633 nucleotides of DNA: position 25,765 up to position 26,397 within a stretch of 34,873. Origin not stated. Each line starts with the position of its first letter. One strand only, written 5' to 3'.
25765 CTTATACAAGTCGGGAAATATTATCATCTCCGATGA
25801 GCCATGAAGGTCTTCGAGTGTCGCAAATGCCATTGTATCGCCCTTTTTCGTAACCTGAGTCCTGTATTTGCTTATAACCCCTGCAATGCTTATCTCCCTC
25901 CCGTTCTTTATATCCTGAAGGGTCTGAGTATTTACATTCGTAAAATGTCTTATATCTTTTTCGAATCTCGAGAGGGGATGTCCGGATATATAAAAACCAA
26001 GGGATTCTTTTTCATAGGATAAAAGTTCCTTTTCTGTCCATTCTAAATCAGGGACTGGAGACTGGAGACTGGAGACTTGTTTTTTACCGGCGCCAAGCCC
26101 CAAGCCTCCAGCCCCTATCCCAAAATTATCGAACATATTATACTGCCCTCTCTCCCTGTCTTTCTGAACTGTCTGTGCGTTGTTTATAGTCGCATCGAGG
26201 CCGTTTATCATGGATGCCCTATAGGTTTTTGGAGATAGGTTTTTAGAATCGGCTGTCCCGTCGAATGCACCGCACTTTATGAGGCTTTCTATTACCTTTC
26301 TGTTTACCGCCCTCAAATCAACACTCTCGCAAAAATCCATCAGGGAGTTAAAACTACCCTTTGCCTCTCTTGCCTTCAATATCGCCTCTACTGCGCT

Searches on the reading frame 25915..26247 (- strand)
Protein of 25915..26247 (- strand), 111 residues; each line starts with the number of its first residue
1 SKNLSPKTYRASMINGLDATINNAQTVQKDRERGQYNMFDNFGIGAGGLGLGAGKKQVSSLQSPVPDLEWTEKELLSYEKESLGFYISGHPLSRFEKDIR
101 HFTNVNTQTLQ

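Call 89: search_solved_structures(query=window:25915-26247:-, show_alignments=2, max_evalue=0.001)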
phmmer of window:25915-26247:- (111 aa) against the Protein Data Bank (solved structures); distinct sequences matched with E-value up to 0.001: 2.
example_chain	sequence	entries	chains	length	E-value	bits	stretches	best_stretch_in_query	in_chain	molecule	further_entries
7pu7_A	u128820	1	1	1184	2.4e-05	27.9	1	37-93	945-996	DNA polymerase III subunit alpha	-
5fku_A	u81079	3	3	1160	0.00076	23.1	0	62-103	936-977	DNA POLYMERASE III SUBUNIT ALPHA | DNA POLYMERASE III ALPHA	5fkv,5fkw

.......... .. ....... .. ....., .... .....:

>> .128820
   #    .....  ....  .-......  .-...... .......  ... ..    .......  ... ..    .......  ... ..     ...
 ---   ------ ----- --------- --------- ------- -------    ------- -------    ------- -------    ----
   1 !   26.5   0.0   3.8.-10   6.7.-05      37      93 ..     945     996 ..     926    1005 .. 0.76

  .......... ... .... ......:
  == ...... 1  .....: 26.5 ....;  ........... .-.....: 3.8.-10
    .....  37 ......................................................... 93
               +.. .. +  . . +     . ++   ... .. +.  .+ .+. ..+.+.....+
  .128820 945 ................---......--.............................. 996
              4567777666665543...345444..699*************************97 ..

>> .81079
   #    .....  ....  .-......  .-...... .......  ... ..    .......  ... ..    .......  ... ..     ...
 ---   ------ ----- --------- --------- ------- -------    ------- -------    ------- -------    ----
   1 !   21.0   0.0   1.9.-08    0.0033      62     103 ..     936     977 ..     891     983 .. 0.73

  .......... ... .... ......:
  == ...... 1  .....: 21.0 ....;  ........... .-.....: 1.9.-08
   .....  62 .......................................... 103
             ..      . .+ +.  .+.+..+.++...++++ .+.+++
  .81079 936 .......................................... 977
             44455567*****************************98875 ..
